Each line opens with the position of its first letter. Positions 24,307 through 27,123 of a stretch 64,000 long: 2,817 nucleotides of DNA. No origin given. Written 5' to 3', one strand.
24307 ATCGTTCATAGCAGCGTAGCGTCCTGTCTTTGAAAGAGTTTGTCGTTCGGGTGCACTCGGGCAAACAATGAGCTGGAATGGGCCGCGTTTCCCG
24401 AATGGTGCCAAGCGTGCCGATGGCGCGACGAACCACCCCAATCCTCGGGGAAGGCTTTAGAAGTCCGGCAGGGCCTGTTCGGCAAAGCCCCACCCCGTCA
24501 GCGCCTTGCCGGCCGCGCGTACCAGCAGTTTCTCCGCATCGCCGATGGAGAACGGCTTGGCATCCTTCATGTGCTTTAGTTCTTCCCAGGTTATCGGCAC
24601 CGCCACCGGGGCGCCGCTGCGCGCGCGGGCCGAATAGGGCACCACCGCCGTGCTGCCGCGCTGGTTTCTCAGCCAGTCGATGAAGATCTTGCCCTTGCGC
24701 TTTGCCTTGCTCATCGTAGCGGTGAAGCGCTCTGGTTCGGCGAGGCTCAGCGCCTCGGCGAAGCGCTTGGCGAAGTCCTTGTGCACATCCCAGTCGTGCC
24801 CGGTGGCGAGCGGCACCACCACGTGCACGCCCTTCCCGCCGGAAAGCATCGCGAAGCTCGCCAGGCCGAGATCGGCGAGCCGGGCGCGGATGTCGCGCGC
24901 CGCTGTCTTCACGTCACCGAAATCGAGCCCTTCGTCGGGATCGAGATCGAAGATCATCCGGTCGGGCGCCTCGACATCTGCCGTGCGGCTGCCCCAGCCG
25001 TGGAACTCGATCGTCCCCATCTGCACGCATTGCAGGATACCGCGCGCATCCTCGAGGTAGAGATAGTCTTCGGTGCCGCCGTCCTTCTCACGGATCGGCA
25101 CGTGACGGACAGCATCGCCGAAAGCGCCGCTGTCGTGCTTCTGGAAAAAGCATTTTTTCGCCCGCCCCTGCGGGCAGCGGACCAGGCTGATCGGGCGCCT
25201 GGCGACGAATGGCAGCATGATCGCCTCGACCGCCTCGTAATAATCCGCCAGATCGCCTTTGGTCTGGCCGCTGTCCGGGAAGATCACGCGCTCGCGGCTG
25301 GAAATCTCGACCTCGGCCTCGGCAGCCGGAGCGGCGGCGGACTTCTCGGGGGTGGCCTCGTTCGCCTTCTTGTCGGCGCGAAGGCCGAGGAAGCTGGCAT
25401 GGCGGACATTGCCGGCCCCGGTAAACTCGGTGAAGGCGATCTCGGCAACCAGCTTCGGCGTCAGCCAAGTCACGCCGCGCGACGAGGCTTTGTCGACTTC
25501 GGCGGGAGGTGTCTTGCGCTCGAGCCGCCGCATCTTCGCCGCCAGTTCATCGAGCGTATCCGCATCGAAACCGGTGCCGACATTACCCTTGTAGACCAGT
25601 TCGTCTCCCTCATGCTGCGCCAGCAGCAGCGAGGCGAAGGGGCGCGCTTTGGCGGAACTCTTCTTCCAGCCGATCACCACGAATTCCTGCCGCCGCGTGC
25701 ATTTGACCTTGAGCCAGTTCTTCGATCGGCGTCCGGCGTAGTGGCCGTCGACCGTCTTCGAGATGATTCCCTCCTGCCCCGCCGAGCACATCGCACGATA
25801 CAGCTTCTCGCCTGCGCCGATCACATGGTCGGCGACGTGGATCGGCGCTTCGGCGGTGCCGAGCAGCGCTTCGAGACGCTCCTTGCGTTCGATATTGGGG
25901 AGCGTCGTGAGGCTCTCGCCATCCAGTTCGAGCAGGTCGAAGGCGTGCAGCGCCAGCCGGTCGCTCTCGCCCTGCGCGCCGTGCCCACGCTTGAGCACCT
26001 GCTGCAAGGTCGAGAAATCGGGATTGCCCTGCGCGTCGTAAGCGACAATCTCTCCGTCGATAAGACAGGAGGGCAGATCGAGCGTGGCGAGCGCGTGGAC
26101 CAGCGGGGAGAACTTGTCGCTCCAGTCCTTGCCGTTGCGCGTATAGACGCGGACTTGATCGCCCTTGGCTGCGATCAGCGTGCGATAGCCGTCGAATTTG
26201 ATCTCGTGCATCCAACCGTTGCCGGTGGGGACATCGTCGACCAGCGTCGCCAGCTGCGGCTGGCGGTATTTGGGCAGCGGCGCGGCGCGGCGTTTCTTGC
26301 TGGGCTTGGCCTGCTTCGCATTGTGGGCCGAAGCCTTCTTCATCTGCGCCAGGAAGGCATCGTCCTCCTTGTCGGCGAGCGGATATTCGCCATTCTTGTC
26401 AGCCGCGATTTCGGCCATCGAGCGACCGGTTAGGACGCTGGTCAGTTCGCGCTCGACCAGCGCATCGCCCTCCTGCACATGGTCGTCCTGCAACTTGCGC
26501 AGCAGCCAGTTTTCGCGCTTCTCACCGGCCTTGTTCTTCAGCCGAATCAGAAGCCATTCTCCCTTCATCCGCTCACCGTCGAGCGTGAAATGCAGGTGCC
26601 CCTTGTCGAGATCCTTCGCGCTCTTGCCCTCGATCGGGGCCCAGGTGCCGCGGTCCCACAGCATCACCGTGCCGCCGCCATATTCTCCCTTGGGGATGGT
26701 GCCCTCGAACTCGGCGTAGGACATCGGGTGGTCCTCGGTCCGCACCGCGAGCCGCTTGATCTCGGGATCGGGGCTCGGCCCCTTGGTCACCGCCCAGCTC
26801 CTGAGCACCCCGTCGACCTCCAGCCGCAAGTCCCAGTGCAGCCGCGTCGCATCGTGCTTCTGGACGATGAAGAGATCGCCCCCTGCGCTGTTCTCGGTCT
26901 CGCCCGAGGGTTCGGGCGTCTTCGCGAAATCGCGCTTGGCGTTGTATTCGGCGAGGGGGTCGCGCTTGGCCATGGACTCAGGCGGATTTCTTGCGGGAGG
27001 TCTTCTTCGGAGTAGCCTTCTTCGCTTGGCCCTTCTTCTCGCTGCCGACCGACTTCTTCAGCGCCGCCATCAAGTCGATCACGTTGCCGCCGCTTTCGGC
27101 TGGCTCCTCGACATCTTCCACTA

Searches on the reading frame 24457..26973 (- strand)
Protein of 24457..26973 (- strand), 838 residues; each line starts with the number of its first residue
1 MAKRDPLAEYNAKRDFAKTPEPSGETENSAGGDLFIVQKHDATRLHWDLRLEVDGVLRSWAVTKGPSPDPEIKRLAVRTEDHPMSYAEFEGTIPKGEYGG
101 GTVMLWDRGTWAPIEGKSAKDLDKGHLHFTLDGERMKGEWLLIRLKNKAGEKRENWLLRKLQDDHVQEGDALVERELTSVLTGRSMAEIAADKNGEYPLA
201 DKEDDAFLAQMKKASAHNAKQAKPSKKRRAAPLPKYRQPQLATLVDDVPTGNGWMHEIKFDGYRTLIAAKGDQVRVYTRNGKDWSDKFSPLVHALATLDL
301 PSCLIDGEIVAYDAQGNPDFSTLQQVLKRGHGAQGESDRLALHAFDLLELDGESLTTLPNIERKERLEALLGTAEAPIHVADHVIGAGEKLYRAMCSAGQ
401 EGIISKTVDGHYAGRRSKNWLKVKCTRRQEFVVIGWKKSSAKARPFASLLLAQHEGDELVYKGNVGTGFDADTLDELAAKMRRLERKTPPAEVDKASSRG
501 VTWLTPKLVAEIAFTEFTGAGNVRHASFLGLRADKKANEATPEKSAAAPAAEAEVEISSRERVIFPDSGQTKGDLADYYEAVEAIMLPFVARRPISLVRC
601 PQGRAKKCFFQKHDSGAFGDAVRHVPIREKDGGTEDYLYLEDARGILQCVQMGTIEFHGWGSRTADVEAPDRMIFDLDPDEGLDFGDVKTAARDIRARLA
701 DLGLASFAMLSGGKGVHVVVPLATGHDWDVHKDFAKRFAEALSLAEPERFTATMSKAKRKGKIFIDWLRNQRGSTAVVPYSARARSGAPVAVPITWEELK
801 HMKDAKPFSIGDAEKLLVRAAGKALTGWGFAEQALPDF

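Call 29: search_protein_families(library=pfam, proteins=[window:24457-26973:-], max_evalue=0.001)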
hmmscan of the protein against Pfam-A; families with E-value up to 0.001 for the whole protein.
window:24457-26973:- (838 aa): 6 families
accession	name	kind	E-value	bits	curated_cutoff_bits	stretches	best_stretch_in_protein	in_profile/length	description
PF21686.3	LigD_Prim-Pol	-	1e-90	304.2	27.4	1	571-817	1-247/254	LigD, primase-polymerase domain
PF13298.12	LigD_N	-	3.3e-44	149.9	31.1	1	38-144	1-107/107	DNA Ligase D 3'-phosphoesterase domain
PF01068.26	DNA_ligase_A_M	-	3.1e-32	112.3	26.2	1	251-424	19-204/204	ATP dependent DNA ligase domain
PF04679.21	DNA_ligase_A_C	-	1.8e-26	92.8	27.5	1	443-535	2-94/94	ATP dependent DNA ligase C terminal region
PF01896.25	DNA_primase_S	-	3.1e-06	28.1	26.8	1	675-796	1-163/163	DNA primase small subunit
PF09414.15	RNA_ligase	-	2e-05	25.2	27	1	254-424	3-171/171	RNA ligase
